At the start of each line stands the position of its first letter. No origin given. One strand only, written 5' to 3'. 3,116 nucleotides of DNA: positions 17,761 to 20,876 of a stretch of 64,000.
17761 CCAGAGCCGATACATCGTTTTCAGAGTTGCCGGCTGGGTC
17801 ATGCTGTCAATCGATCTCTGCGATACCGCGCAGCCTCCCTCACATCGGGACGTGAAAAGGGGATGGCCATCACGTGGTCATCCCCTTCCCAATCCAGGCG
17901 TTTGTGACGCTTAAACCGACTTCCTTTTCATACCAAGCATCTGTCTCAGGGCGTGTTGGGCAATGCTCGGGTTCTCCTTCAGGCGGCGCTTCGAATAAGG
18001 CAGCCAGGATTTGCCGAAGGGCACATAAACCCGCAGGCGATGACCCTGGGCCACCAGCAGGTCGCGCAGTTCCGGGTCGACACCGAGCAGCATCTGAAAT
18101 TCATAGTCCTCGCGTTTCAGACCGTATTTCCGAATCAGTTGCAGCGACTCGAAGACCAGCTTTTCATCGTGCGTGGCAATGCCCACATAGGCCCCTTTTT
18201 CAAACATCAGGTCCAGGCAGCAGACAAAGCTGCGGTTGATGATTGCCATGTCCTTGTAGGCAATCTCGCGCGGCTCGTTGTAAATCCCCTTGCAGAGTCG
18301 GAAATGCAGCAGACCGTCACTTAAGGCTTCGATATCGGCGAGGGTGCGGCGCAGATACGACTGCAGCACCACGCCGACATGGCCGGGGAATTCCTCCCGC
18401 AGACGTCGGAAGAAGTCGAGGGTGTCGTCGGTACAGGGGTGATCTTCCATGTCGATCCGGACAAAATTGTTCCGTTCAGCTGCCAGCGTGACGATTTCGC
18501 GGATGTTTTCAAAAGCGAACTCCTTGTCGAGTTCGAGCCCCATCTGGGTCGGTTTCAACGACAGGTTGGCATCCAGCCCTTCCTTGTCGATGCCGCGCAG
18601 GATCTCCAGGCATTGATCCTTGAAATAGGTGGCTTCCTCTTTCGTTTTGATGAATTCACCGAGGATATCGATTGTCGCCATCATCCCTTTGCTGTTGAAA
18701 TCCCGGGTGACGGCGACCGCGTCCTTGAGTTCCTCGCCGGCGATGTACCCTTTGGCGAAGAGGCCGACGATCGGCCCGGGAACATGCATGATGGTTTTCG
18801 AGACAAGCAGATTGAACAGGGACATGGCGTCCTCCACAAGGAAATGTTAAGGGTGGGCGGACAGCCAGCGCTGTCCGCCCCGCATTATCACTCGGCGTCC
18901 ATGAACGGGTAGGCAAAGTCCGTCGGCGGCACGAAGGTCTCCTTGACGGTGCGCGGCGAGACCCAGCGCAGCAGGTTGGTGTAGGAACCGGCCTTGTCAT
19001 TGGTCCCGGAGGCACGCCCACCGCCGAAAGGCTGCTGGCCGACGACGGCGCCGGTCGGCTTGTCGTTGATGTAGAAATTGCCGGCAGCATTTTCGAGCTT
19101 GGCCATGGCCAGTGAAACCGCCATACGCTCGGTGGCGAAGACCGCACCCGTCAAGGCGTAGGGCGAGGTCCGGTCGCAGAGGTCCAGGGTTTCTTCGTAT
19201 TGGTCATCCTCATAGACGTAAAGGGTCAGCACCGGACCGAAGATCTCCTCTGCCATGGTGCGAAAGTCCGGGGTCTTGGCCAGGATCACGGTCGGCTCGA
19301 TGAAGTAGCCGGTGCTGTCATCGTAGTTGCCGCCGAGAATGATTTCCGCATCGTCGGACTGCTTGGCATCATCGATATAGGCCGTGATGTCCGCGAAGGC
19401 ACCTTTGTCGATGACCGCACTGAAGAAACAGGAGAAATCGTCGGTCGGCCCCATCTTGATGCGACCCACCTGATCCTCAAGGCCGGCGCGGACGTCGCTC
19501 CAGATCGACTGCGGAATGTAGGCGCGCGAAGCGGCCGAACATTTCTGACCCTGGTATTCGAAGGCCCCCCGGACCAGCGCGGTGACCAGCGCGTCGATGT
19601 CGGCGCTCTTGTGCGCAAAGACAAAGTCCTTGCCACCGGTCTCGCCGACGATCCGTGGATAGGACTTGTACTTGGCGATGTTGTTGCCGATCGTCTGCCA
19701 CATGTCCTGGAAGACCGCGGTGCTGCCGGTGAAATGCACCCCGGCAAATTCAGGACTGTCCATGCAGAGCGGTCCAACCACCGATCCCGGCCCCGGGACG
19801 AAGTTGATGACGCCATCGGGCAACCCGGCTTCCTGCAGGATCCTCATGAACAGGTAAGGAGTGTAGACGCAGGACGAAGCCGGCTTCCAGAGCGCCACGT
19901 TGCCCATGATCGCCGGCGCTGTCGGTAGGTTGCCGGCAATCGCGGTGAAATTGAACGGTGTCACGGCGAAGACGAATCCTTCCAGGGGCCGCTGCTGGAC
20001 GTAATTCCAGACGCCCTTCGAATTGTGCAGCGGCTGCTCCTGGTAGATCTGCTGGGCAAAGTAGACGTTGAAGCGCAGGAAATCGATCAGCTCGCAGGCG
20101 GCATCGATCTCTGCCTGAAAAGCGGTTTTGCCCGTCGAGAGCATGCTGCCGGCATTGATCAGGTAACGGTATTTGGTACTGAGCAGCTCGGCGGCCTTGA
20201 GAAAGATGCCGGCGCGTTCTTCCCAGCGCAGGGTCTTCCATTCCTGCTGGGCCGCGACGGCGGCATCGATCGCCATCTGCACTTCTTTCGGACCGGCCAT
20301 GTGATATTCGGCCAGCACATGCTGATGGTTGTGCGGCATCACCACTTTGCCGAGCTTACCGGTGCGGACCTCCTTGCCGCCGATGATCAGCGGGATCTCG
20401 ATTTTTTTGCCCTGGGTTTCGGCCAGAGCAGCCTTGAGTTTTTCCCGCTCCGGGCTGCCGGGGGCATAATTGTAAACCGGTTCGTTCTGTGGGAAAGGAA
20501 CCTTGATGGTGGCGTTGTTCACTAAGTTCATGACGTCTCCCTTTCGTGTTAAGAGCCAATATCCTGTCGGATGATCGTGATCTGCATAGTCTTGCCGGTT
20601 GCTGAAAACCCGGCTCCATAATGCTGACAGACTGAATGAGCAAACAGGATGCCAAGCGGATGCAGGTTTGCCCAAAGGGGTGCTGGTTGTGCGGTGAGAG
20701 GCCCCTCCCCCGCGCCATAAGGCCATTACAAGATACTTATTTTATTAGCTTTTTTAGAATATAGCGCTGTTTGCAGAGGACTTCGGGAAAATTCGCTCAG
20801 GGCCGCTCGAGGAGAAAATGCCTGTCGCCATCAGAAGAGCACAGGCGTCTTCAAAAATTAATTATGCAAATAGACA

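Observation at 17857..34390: A 17-kb co-directional, sigma-54-wired island linking an amino-acid importer, a HypD-like glycyl radical enzyme and P5C/proline oxidation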

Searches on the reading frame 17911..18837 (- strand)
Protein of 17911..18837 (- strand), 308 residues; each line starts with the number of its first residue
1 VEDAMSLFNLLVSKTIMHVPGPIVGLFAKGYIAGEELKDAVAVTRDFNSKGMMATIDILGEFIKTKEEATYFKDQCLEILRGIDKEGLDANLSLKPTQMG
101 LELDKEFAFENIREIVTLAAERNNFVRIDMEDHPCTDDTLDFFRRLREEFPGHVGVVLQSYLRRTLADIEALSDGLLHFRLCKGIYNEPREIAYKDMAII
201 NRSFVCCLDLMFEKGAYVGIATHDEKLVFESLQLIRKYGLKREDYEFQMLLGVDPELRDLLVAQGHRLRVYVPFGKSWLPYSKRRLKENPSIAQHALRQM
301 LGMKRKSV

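Call 3: search_protein_families(library=pfam, proteins=[window:17911-18837:-])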
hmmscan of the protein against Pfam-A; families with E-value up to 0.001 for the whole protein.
window:17911-18837:- (308 aa): 1 family
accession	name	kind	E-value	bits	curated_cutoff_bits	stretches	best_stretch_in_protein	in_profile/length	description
PF01619.24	Pro_dh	-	1.7e-30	106.9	27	1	44-294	5-274/278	Proline dehydrogenase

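Call 5: search_protein_families(library=ncbifam, proteins=[window:17911-18837:-], max_evalue=0.00001)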
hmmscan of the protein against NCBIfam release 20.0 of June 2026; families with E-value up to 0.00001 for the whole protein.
window:17911-18837:- (308 aa): 2 families
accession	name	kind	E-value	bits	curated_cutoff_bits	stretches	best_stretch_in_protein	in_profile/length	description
NF045947.1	ProDh_Thermus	equivalog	2.2e-72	243.9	500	1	28-299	32-303/307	proline dehydrogenase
NF008869.0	PRK11904.1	equivalog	3.7e-14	51.5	747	1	20-289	169-473/1042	bifunctional proline dehydrogenase/L-glutamate gamma-semialdehyde dehydrogenase PutA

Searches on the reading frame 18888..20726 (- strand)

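Call 3: search_protein_families(library=pfam, proteins=[window:18888-20726:-])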
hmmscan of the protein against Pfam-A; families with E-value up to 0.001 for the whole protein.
window:18888-20726:- (612 aa): 1 family
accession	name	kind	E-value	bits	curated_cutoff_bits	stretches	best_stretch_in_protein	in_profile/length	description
PF00171.27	Aldedh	-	3.6e-100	336.1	23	1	127-582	10-450/461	Aldehyde dehydrogenase family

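Call 5: search_protein_families(library=ncbifam, proteins=[window:18888-20726:-], max_evalue=0.00001)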
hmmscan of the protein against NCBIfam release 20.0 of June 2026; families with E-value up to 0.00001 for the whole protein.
window:18888-20726:- (612 aa): 39 families (the best 25 are shown)
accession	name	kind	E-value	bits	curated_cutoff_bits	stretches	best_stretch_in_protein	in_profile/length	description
TIGR01236.1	D1pyr5carbox1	equivalog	7.8e-239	793.7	613.6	1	80-609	1-532/533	L-glutamate gamma-semialdehyde dehydrogenase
NF002852.0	PRK03137.1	subfamily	2.5e-109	366.4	648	1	80-598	6-514/514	L-glutamate gamma-semialdehyde dehydrogenase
TIGR01237.1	D1pyr5carbox2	equivalog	3.4e-100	336.2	659.65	1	81-598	3-511/511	L-glutamate gamma-semialdehyde dehydrogenase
NF008869.0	PRK11904.1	equivalog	1.5e-77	261.4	747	1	93-595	536-1025/1042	bifunctional proline dehydrogenase/L-glutamate gamma-semialdehyde dehydrogenase PutA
NF008772.0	PRK11809.1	equivalog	2.3e-64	217.6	1750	1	97-593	633-1111/1318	trifunctional transcriptional regulator/proline dehydrogenase/L-glutamate gamma-semialdehyde dehydrogenase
TIGR01238.1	D1pyr5carbox3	equivalog_domain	2.1e-63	214.6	485.2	1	95-589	22-496/500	L-glutamate gamma-semialdehyde dehydrogenase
NF042993.1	AlphKGSA_gudD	equivalog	8.7e-63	212.7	770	1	120-577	15-461/481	alpha-ketoglutaric semialdehyde dehydrogenase GucD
NF006916.0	PRK09407.1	equivalog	4.8e-60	203.6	521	1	127-597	37-493/526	succinic semialdehyde dehydrogenase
NF010000.0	PRK13473.1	subfamily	1.4e-58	198.7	615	1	114-575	6-452/475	aminobutyraldehyde dehydrogenase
NF052305.1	DioxValDhHalo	equivalog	2.7e-57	194.8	750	1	120-576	16-460/483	2,5-dioxovalerate dehydrogenase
TIGR01804.1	BADH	equivalog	3e-57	194.1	668.6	1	122-578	11-454/467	betaine-aldehyde dehydrogenase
NF009725.0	PRK13252.1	equivalog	3.5e-54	184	593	1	121-581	19-465/488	betaine-aldehyde dehydrogenase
TIGR02299.1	HpaE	equivalog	1.3e-52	179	638.35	1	129-583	21-464/488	5-carboxymethyl-2-hydroxymuconate semialdehyde dehydrogenase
NF040792.1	glyc_ald_dh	equivalog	1.2e-48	166.3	760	1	135-574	26-452/488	D-glyceraldehyde dehydrogenase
NF007497.0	PRK10090.1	equivalog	4.1e-48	164.3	500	1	122-574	20-456/480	aldehyde dehydrogenase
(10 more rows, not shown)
